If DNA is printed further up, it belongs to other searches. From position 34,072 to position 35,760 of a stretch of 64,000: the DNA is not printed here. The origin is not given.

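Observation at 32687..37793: MtmB-family homolog lacking the amber (pyrrolysine) codon, embedded between two non-Pyl MttB-family genes and a corrinoid protein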

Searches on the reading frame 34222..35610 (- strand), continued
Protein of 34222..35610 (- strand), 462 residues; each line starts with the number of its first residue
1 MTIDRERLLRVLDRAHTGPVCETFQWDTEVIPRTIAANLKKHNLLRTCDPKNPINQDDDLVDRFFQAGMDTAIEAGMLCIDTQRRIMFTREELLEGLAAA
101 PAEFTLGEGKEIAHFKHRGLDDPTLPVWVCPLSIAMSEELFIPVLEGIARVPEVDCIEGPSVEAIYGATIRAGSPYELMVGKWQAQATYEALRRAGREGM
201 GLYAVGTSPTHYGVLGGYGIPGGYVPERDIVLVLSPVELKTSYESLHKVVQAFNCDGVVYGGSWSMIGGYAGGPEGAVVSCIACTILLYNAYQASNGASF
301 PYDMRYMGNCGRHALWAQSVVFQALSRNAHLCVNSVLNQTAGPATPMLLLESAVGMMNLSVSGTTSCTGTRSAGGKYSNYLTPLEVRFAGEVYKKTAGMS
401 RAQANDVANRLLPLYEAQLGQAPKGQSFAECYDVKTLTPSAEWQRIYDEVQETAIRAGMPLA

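Call 66: search_protein_representatives(protein=window:34222-35610:-)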
Query: 462 residues. Proteins with E-value up to 0.001 (for the whole library): 871; up to 1e-10: 498; up to 1e-30: 185. The best 150 are listed.
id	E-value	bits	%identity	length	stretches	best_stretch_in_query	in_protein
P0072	1.8e-171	587.4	55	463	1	1-461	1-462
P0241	3.9e-130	451.1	46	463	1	6-461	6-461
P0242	2.2e-123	428.9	45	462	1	9-450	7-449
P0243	3.5e-117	408.4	43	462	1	8-461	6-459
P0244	4.9e-114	398.0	42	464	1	5-458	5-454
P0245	3.3e-112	392.0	42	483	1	8-461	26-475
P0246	4.7e-111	388.2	43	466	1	6-452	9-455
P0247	5.6e-108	378.1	43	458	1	8-460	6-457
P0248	1.1e-106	373.9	42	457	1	5-461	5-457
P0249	2.7e-106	372.5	42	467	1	8-461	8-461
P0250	1.1e-103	364.0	41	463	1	8-461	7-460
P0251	7.9e-100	351.2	38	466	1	6-456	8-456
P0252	4.5e-97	342.1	38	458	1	6-456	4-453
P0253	2.7e-94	333.0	37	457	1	8-461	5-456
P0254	5.7e-93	328.6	38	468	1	5-461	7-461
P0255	9.1e-88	311.4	38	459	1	8-461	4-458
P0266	4.1e-78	279.6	38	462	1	8-459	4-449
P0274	2.0e-69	251.0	34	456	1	9-451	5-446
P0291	1.1e-59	218.9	34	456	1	11-453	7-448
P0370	6.5e-41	157.0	27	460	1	11-449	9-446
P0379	3.8e-39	151.2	30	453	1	37-453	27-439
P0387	2.7e-37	145.1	26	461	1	8-453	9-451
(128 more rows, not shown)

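Call 68: predict_structure(alignment_id=A2)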
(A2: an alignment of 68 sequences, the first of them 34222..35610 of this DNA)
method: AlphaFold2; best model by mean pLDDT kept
length: 462 residues; sequences in the alignment: 68
mean_pLDDT: 95.4   pTM: 0.95
mean pLDDT of the five models: 95.4, 95.1, 95.1, 94.5, 93.6
residues with pLDDT >= 90: 415; 70-90: 42; 50-70: 5; < 50: 0
segments of 3 or more residues with pLDDT < 50: none
pLDDT, mean of each block of 10 residues (from residue 1): 92 98 97 98 98 98 99 98 98 97 97 98 97 90 97 94 89 88 94 97 79 91 94 93 96 96 95 97 98 97 92 98 98 95 98 98 95 89 97 98 98 95 96 97 98 98 91
secondary structure, 60 per line:
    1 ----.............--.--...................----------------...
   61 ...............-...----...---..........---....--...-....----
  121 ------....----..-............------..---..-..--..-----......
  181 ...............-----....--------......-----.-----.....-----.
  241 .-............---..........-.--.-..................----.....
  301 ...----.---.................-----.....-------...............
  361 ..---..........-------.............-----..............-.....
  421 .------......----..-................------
elements in order: H5-17 H23-41 H58-75 E77-79 E84-86 H90-99 E103-106 E113-116 E127-130 H138-149 H175-195 E201-204 H213-217 E230-234 H243-254 E258-267 H274-291 E296-303 H312-328 E334-338 H346-362 E366-371 H372-375 H383-395 H401-414 H416-421 H428-431 H441-456

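Call 71: fold_search(model_id=the predicted structure, library=pdb)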
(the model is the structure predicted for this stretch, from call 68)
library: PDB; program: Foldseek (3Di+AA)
matches with E <= 10: 1076; with E <= 0.001: 17
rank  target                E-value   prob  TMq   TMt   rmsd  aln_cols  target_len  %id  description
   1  1tv2                  5.2e-45  1.00  0.91  0.92   2.0       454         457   28  Crystal structure of the hydroxylamine MtmB complex (released 2004-10-19)
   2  1l2q                  9.1e-45  1.00  0.91  0.92   2.0       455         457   28  Crystal Structure of the Methanosarcina barkeri Monomethylamine Methyltransferase (MtmB) (released 2002-06-05)
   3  1nth                  1.0e-44  1.00  0.91  0.92   2.0       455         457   28  Crystal structure of the methanosarcina barkeri monomethylamine methyltransferase (MTMB) (released 2003-02-04)
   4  7xcn_A                1.4e-09  1.00  0.52  0.49  14.3       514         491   12  Crystal structure of the MttB-MttC complex at 2.7 A resolution (released 2023-01-18)
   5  7xcl_A                1.7e-09  1.00  0.53  0.50  12.9       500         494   11  Crystal structure of trimethylamine methyltransferase MttB from Methanosarcina barkeri at 2.5 A resolution (released 2023-01-18)
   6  7xcl_C                3.1e-09  1.00  0.48  0.45  15.5       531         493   12  Crystal structure of trimethylamine methyltransferase MttB from Methanosarcina barkeri at 2.5 A resolution (released 2023-01-18)
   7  7xcm_C                7.1e-09  1.00  0.52  0.49  14.2       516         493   11  Crystal structure of sulfite MttB structure at 3.2 A resolution (released 2023-01-18)
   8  7xcm_A                9.4e-09  1.00  0.54  0.51  13.2       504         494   11  Crystal structure of sulfite MttB structure at 3.2 A resolution (released 2023-01-18)
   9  9yce_B                1.1e-07  1.00  0.41  0.40  16.5       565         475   11  Active site of MtgB, a glycine betaine methyltransferase from the MttB superfamily (released 2026-03-11)
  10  2qne_B                2.7e-07  1.00  0.46  0.45  15.5       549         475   12  Crystal structure of putative methyltransferase (ZP_00558420.1) from Desulfitobacterium hafniense Y51 at 2.30 A resolu (released 2007-08-14)
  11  2qne_A                4.4e-07  1.00  0.49  0.48  13.6       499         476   13  Crystal structure of putative methyltransferase (ZP_00558420.1) from Desulfitobacterium hafniense Y51 at 2.30 A resolu (released 2007-08-14)
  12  9yce_A                6.9e-07  1.00  0.48  0.47  15.5       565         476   11  Active site of MtgB, a glycine betaine methyltransferase from the MttB superfamily (released 2026-03-11)
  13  4yyc                  5.2e-06  1.00  0.46  0.44  14.8       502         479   11  Crystal structure of trimethylamine methyltransferase from Sinorhizobium meliloti in complex with unknown ligand (released 2015-04-08)
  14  5vz0_B                2.0e-04  0.98  0.35  0.16  25.7       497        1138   11  Crystal structure of Lactococcus lactis pyruvate carboxylase G746A mutant in complex with cyclic-di-AMP (released 2017-08-16)
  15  5vz0_D                2.9e-04  0.97  0.34  0.16  25.5       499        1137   12  Crystal structure of Lactococcus lactis pyruvate carboxylase G746A mutant in complex with cyclic-di-AMP (released 2017-08-16)
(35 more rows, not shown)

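Call 72: find_encoding_contigs(protein=P0027, flank=10000, max_places=1)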
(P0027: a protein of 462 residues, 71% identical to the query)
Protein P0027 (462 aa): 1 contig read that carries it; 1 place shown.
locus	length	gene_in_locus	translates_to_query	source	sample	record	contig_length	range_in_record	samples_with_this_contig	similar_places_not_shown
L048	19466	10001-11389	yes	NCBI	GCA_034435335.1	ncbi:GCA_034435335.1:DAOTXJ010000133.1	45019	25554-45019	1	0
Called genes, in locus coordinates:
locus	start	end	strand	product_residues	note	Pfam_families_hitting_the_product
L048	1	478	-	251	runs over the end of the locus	PF00392:GntR, PF07702:UTRA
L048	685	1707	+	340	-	PF02608:Bmp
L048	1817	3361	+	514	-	PF00005:ABC_tran, PF13304:AAA_21 (faint), PF00005:ABC_tran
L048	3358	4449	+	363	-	PF02653:BPD_transp_2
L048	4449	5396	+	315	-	PF02653:BPD_transp_2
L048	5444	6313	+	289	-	PF00941:FAD_binding_5, PF03450:CO_deh_flav_C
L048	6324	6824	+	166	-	PF00111:Fer2 (weak), PF01799:Fer2_2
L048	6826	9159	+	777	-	PF01315:Ald_Xan_dh_C, PF02738:MoCoBD_1, PF20256:MoCoBD_2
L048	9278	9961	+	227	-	PF02607:B12-binding_2, PF02310:B12-binding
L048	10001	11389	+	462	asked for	PF05369:MtmB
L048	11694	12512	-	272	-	-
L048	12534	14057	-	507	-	PF13541:ChlI, PF00493:MCM (faint), PF00158:Sigma54_activat (faint), PF01078:Mg_chelatase, PF07728:AAA_5 (weak), PF13335:Mg_chelatase_C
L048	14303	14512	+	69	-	-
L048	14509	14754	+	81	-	PF07927:HicA_toxin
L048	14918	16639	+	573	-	-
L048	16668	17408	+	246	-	PF23023:Anti-Pycsar_Apyc1 (faint), PF00753:Lactamase_B, PF12706:Lactamase_B_2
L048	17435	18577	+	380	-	PF04389:Peptidase_M28 (weak), PF01546:Peptidase_M20, PF05343:Peptidase_M42 (weak), PF07687:M20_dimer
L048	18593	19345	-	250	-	PF00892:EamA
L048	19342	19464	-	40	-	?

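Call 76: search_protein_families(library=ncbifam, proteins=[L048:6826-9159:+, L048:685-1707:+, L003:8299-9207:+, L025:14181-15212:-], max_evalue=1e-10)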
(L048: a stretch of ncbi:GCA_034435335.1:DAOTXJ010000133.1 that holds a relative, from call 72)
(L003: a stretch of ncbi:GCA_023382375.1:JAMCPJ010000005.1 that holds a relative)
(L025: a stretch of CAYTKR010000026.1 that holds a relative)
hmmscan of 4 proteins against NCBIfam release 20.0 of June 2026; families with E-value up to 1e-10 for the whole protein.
L048:6826-9159:+ (777 aa): 13 families
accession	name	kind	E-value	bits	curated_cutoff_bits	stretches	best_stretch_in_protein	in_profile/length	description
TIGR03196.1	pucD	equivalog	1.2e-160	536.5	783.65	1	7-754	3-753/763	xanthine dehydrogenase subunit D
NF043082.1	XdhA_XDHase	equivalog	9.2e-152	506.8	780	1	7-755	1-748/758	xanthine dehydrogenase subunit XdhA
TIGR03194.1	4hydrxCoA_A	equivalog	1.2e-149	500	994.55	1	13-756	3-743/746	4-hydroxybenzoyl-CoA reductase subunit alpha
NF007426.0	PRK09970.1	equivalog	2e-142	475.9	916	1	4-755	3-751/761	xanthine dehydrogenase molybdenum-binding subunit XdhA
TIGR03311.1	Se_dep_XDH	equivalog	1.1e-129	433.9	830.45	2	7-558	162-688/848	selenium-dependent xanthine dehydrogenase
NF045668.1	pterin_aldehy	equivalog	6.2e-122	408.4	1100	1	7-757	175-902/905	molybdopterin-dependent aldehyde oxidoreductase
TIGR02965.1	xanthine_xdhB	equivalog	3.6e-113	379.2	849.5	1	10-757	4-752/758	xanthine dehydrogenase molybdopterin binding subunit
NF041018.1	glyceraldDH_alpha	equivalog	2.3e-111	373.5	790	1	5-755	1-740/741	glyceraldehyde dehydrogenase subunit alpha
NF040766.1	CODH_aero_grp5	exception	1.8e-96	324.1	950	2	5-561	3-568/785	aerobic carbon-monoxide dehydrogenase large subunit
NF041671.1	peri_hyde_PaoC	equivalog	2.3e-89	300.7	1180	1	3-756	14-728/735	aldehyde oxidoreductase molybdenum-binding subunit PaoC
TIGR02416.1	CO_dehy_Mo_lg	equivalog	3.9e-85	286.5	991.15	1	21-742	7-751/770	aerobic carbon-monoxide dehydrogenase large subunit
TIGR03313.1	Se_sel_red_Mo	hypoth_equivalog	3.5e-80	269.9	1101.9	2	170-756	368-946/951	molybdopterin-dependent oxidoreductase Mo/Fe-S-binding subunit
TIGR02969.1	mam_aldehyde_ox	subfamily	3e-57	194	1912.3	1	7-770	576-1307/1330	aldehyde oxidase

L048:685-1707:+ (340 aa): 1 family
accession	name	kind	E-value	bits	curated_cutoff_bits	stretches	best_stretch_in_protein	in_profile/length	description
NF047927.1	ABC_BMP_B6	equivalog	2e-34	119.2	400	1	44-335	4-302/314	putative B6 ABC transporter substrate-binding protein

L003:8299-9207:+ (302 aa): 3 families
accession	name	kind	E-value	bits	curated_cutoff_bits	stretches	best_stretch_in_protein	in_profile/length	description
NF005719.0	PRK07535.1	domain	2.7e-44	151.3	259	1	52-300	13-262/268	methyltetrahydrofolate:corrinoid/iron-sulfur protein methyltransferase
NF040758.1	CODH_ACS_meth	exception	1.3e-18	67.3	370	1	106-293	71-259/261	carbon monoxide dehydrogenase/acetyl-CoA synthase methytransferase subunit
TIGR02082.1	metH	equivalog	5.3e-14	50.8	1010.85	1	53-276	357-595/1182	methionine synthase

L025:14181-15212:- (343 aa): 5 families
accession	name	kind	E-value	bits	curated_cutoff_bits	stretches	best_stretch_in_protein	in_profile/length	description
TIGR01135.1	glmS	equivalog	3.6e-45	154.6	418.05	1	7-336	253-601/607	glutamine--fructose-6-phosphate transaminase (isomerizing)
NF001484.0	PRK00331.1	subfamily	9.7e-45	153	381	1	9-335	256-594/601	isomerizing glutamine--fructose-6-phosphate transaminase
NF041128.1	glucosaP_deam_GlmD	equivalog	3.8e-44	151.2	580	1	37-339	27-321/323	glucosamine-6-phosphate deaminase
NF046059.1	NagB_SO3506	equivalog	2.4e-25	89.6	430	1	10-339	7-327/330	glucosamine-6-phosphate deaminase NagB-II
TIGR02815.1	agaS_fam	subfamily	3.1e-25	88.9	529.2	1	5-334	3-356/372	putative sugar isomerase, AgaS family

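Call 89: search_solved_structures(query=L033:5771-6850:+, max_evalue=1e-10)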
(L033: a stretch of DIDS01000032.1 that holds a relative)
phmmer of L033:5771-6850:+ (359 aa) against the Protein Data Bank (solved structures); distinct sequences matched with E-value up to 1e-10: 19.
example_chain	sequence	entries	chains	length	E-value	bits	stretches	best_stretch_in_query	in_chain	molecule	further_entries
6icl_A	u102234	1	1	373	2.6e-51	178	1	25-343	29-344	Methylxanthine N3-demethylase NdmB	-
6icp_A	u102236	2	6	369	1.5e-49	172.2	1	25-347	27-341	Methylxanthine N1-demethylase NdmA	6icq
6ick_A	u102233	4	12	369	9.6e-49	169.6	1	25-347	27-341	Methylxanthine N1-demethylase NdmA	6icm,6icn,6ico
6wnc_A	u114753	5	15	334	1.3e-37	133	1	63-331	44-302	SxtDIOX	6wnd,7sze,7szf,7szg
6wn3_A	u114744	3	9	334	6e-36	127.5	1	63-331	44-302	SxtT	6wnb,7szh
9ina_A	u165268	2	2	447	3.5e-21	78.8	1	24-190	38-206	Rieske (2Fe-2S) domain protein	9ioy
3gb4_A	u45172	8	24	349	2.2e-20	76.2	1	32-221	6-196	DdmC | Dicamba O-demethylase, oxygenase component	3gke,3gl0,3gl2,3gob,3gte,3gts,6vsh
7fhr_A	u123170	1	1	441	4.8e-16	61.9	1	31-189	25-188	Putative Phthalate 4,5-dioxygenase, subunit alpha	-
7fjl_A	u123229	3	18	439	2.8e-13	52.8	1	23-190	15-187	Rieske (2Fe-2S) domain protein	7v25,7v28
4nbg_A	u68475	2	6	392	4.6e-13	52.1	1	31-146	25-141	Terminal oxygenase component of carbazole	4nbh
4nb9_A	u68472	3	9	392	4.6e-13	52.1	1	31-146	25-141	Terminal oxygenase component of carbazole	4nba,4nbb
4nb8_A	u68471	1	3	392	4.6e-13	52.1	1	31-146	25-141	Terminal oxygenase component of carbazole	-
1ww9_A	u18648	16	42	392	4.8e-13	52.1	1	31-146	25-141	terminal oxygenase component of carbazole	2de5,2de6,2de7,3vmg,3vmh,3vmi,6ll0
4nbf_A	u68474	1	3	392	5e-13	52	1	31-146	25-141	Terminal oxygenase component of carbazole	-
4nbc_A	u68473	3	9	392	5.3e-13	51.9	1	31-146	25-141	Terminal oxygenase component of carbazole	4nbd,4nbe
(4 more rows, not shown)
